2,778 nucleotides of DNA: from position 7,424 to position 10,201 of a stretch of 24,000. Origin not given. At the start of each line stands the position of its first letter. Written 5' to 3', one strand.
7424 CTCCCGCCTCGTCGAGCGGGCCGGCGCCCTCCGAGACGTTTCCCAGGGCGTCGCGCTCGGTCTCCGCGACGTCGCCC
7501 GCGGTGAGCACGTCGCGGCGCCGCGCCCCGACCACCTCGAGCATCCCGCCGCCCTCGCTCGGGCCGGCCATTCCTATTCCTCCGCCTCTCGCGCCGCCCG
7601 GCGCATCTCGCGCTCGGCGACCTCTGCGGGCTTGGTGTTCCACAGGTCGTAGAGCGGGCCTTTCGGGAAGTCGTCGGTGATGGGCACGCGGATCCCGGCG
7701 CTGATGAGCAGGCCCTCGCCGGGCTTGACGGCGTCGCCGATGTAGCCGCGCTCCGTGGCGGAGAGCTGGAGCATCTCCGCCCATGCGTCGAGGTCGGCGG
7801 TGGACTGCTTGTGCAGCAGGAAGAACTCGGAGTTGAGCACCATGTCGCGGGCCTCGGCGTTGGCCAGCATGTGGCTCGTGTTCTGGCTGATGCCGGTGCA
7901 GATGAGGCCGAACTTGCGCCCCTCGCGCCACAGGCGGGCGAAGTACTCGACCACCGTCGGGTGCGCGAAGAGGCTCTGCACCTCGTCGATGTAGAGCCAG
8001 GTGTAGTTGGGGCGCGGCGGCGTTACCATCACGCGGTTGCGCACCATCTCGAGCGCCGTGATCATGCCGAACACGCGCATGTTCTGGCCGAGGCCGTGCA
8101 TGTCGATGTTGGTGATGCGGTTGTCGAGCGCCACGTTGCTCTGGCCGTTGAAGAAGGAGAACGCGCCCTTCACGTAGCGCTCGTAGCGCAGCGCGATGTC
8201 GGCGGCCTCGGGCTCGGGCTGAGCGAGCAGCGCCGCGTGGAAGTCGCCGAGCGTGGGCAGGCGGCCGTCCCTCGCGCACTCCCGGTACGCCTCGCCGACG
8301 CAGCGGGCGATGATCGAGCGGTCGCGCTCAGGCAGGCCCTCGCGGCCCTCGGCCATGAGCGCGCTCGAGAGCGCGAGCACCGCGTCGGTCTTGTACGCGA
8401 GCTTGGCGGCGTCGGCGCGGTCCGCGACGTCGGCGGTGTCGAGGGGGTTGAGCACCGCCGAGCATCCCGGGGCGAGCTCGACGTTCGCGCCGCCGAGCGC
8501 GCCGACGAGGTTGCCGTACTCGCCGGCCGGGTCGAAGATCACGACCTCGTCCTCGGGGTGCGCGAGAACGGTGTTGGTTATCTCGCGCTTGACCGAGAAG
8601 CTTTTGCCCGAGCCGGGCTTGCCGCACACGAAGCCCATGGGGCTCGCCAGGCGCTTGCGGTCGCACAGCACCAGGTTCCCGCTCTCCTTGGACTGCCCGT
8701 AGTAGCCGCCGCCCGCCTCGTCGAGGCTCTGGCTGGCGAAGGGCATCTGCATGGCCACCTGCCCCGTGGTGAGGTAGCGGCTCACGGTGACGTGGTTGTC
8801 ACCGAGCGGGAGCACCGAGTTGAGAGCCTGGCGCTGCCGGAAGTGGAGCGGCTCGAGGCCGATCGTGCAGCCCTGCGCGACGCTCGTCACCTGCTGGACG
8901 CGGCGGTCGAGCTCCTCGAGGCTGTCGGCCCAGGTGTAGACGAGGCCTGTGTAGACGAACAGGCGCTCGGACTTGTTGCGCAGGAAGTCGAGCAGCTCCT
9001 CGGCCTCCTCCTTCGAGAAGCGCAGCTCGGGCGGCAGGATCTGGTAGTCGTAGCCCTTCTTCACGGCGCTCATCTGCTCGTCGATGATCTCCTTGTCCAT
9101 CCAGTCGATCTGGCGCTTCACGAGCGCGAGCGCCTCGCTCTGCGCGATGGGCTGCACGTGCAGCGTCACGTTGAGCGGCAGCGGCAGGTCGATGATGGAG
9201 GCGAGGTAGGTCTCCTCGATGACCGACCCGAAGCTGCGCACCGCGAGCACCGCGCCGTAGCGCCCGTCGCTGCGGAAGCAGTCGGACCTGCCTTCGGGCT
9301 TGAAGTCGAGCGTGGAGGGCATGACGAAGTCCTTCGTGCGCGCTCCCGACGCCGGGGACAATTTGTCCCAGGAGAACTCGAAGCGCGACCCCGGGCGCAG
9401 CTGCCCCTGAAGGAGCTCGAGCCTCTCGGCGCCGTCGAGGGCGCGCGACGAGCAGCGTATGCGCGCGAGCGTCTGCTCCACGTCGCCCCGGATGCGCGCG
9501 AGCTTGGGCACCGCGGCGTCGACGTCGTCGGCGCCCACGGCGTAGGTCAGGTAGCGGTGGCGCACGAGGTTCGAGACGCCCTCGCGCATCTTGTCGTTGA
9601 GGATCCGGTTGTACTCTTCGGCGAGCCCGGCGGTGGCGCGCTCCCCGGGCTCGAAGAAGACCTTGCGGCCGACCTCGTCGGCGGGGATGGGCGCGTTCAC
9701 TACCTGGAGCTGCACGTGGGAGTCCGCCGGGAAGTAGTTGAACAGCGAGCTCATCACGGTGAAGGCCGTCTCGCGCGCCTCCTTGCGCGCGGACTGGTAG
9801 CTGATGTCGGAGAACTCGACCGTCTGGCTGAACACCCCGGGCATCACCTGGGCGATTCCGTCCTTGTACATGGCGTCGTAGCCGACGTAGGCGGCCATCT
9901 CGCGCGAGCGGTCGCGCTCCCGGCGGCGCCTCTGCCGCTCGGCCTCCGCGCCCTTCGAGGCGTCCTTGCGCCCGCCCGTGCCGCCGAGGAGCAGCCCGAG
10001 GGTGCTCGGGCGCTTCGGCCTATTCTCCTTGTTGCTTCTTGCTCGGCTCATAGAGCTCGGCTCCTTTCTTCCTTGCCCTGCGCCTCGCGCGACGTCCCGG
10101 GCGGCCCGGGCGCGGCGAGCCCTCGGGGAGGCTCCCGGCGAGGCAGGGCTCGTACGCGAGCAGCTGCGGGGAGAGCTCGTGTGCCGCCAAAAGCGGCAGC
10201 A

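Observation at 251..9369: An identical 15-bp perfect palindrome sits in the same reading frame in three unrelated ICE genes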

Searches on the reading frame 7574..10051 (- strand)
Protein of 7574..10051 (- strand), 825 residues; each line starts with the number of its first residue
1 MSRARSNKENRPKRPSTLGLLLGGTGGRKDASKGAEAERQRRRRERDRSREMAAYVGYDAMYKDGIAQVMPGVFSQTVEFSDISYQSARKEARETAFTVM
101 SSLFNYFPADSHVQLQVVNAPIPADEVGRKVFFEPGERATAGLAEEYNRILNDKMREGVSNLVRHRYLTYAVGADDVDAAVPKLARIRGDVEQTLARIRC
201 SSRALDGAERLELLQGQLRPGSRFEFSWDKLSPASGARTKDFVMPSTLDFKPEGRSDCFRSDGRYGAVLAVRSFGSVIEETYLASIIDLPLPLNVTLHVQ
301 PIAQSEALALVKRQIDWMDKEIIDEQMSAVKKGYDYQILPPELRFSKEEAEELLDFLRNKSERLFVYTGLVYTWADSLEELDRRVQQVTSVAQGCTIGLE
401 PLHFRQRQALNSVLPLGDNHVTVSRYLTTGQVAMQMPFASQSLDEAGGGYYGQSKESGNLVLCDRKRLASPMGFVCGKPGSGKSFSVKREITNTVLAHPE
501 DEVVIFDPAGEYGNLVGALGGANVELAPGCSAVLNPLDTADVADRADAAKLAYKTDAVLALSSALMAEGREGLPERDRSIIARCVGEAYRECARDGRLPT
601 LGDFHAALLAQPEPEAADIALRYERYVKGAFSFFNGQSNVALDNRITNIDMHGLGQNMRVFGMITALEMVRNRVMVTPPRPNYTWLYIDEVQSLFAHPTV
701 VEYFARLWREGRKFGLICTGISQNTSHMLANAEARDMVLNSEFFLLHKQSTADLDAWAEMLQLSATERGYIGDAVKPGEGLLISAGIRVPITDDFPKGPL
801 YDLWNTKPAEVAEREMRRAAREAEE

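Call 9: search_protein_families(library=pfam, proteins=[window:7574-10051:-], max_evalue=0.01)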
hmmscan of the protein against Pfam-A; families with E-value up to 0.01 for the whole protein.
window:7574-10051:- (825 aa): 2 families
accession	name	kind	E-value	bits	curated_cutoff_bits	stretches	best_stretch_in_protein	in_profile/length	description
PF01935.23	DUF87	-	3.8e-05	24.3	23.2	1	475-526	28-78/220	Helicase HerA, central domain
PF13401.12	AAA_22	-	0.0011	19.7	27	0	472-508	7-41/130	AAA domain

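Call 13: find_related_loci(query=window:7574-10051:-, collection=genome_contigs, flank=10000)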
Query window:7574-10051:- (825 aa) in genome_contigs; peptide patterns used: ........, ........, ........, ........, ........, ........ (x = any residue, [..] = any of these).
143 stretches matched a pattern; 107 encode a relative of the query (tblastn E <= 1e-3); the best 80 are kept; 80 distinct loci.
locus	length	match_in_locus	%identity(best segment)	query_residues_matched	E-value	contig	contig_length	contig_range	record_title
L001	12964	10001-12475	100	1-825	0e+0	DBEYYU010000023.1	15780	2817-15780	MAG TPA_asm: Collinsella aerofaciens isolate MAG2293 k141_97961, whole genome shotgun sequence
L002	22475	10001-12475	100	1-825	0e+0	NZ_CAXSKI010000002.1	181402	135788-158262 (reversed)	Collinsella aerofaciens ATCC 25986 isolate CC00207 CC00207_2_NODE_2_length_181402_cov_381.002609, whole genome shotgun s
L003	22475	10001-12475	100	1-825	0e+0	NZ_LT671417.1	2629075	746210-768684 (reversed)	Thermophilibacter provencensis strain Marseille-P2912T, whole genome shotgun sequence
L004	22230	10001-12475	100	1-825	0e+0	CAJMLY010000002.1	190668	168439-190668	TPA_asm: uncultured bacterium isolate ERR1600754-bin.30 genome assembly, contig: NODE_50_length_190668_cov_53.868047, wh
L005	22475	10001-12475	100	1-825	0e+0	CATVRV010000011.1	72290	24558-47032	MAG TPA_asm: uncultured Collinsella sp. isolate ERR8263835_bin.8_MetaWRAP_v1.3_MAG genome assembly, contig: ERZ18534272.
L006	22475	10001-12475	100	1-825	0e+0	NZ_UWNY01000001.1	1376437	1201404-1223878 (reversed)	Varibaculum vaginae strain Marseille-P5644, whole genome shotgun sequence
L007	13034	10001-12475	100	1-825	0e+0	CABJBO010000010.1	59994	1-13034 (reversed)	Coriobacteriaceae bacterium isolate MGYG-HGUT-00158 genome assembly, contig: AF05-9.Scaf10, whole genome shotgun sequenc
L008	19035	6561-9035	100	1-825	0e+0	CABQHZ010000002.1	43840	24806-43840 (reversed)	MAG TPA_asm: uncultured Collinsella sp. isolate MGYG-HGUT-00599 genome assembly, contig: GUT_GENOME018376_2, whole genom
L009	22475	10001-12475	100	1-825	0e+0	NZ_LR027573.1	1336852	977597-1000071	Olsenella sp. Marseille-P4559, whole genome shotgun sequence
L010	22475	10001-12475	100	1-825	0e+0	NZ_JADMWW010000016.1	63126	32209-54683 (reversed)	Collinsella aerofaciens strain BSD2780120875b_170604_F5 NODE_16_length_63126_cov_82.8462, whole genome shotgun sequence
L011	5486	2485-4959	100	1-825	0e+0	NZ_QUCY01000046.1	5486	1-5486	Eggerthella sp. AM16-19 AM16-19.Scaf46, whole genome shotgun sequence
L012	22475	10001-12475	100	1-825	0e+0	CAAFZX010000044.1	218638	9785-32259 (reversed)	MAG TPA_asm: uncultured Collinsella sp., isolate HGM04158, WGS project CAAFZX010000000 data, contig: SRS475997_28_k119_2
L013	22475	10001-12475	99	1-825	0e+0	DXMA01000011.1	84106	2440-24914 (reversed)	MAG TPA_asm: Collinsella sp. isolate HRGM_Genome_0469 HRGM_Genome_0469_11, whole genome shotgun sequence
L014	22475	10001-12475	100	1-825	0e+0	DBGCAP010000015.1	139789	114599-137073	MAG TPA_asm: Collinsella sp. isolate MAG11151 contig15, whole genome shotgun sequence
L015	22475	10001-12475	99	1-825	0e+0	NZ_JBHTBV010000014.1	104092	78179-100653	Gordonibacter pamelaeae strain CCUG 55131 GCM70025281_7, whole genome shotgun sequence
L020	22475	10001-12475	99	1-825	0e+0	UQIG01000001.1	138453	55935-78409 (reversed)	uncultured Collinsella sp. isolate UMGS315 genome assembly, contig: NODE_1_length_138453_cov_10.931422, whole genome sho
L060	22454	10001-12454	71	1-817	0e+0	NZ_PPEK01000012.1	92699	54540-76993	Enteroscipio rubneri strain ResAG-96 ResAG96T_contig_012, whole genome shotgun sequence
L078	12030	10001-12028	67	15-690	0e+0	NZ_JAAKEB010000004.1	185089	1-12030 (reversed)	Adlercreutzia sp. ZJ141 Scaffold3_1, whole genome shotgun sequence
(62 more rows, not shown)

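Call 65: find_homologous_proteins(query=window:7574-10051:-, max_evalue=1e-50)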
Query window:7574-10051:- (825 aa): 659 proteins with E <= 1e-50 among 8000 candidates; the best 120 are listed.
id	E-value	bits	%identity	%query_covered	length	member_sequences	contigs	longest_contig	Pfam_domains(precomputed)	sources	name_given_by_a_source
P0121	0.0e+0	1861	100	100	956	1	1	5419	PF12666.13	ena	-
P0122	0.0e+0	1859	99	100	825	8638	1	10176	-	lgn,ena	-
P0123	0.0e+0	1859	100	100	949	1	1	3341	PF12666.13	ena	-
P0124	0.0e+0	1857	100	100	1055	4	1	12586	-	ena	-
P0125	0.0e+0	1855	99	100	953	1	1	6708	PF12666.13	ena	-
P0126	0.0e+0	1854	99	100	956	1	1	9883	PF12666.13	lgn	-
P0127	0.0e+0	1853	99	100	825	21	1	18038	-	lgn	-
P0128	0.0e+0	1852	99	100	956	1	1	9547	PF12666.13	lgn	-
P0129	0.0e+0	1850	99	100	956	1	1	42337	PF12666.13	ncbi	-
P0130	0.0e+0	1850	99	100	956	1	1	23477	PF12666.13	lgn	-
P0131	0.0e+0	1849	99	100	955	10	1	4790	PF12666.13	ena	-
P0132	0.0e+0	1817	99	98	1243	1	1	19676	PF00877.26,PF01832.26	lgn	-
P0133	0.0e+0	1774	96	100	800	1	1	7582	-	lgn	-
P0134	0.0e+0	1761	96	100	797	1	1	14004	-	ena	-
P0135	0.0e+0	1748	100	94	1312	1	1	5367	PF00877.26,PF01832.26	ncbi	ncbi:MAG: VirB4-like conjugal transfer ATPase, CD1110 family, partial [Eggerthella lenta]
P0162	0.0e+0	1418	75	100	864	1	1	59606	PF01935.24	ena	-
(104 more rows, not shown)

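Call 82: search_protein_families(library=pfam, proteins=[L060:919-2877:-, L060:636-935:-, L060:3005-3703:-, L020:20601-21959:+, L020:20111-20410:+], max_evalue=0.01)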
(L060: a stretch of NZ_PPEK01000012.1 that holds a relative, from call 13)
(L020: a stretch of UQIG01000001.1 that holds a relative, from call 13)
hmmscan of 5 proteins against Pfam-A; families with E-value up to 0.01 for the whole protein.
L060:919-2877:- (652 aa): 0 families

L060:636-935:- (99 aa): 0 families

L060:3005-3703:- (232 aa): 1 family
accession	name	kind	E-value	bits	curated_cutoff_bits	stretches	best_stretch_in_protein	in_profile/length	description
PF20118.4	DUF6508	-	1.2e-12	48.3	23.6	1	96-230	5-127/129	Family of unknown function (DUF6508)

L020:20601-21959:+ (452 aa): 0 families

L020:20111-20410:+ (99 aa): 0 families

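Call 106: find_encoding_contigs(protein=P0162, flank=10000, max_places=1)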
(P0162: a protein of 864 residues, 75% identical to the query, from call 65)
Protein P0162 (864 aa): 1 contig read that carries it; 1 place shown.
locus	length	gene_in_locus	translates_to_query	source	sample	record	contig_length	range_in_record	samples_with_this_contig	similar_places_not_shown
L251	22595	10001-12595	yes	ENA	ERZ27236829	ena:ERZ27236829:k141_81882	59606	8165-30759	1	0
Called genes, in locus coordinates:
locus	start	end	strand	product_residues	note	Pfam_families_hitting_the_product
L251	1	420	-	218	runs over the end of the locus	-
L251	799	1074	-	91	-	-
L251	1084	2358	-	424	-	PF00817:IMS, PF21999:IMS_HHH_1 (faint), PF11799:IMS_C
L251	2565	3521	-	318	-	PF14022:DUF4238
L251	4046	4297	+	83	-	PF21531:Rv2175c_wHTH (weak), PF12728:HTH_17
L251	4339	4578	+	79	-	-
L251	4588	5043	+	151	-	PF13730:HTH_36 (weak)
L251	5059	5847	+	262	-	PF01695:IstB_IS21, PF00910:RNA_helicase (weak)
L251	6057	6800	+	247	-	-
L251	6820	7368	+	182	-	-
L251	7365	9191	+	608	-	PF02534:T4SS-DNA_transf, PF10412:TrwB_AAD_bind, PF12696:TraG-D_C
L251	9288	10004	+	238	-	-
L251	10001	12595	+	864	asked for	PF01935:DUF87 (faint)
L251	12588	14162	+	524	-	PF01832:Glucosaminidase, PF00877:NLPC_P60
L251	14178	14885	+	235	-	-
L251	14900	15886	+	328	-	PF19478:TrbL_2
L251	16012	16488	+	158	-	-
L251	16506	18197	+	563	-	PF20610:TED_2, PF17802:SpaA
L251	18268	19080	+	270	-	PF00106:adh_short, PF13561:adh_short_C2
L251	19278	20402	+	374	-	PF01757:Acyl_transf_3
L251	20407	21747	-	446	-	PF13620:CarboxypepD_reg, PF13715:CarbopepD_reg_2, PF24681:Kelch_KLHDC2_KLHL20_DRC7, PF24981:Beta-prop_ATRN-LZTR1, PF25210:Kelch_FKB95 (weak), PF13415:Beta-prop_FBX42, PF01344:Kelch_1 (weak), PF25210:Kelch_FKB95, +3 more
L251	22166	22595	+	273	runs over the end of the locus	-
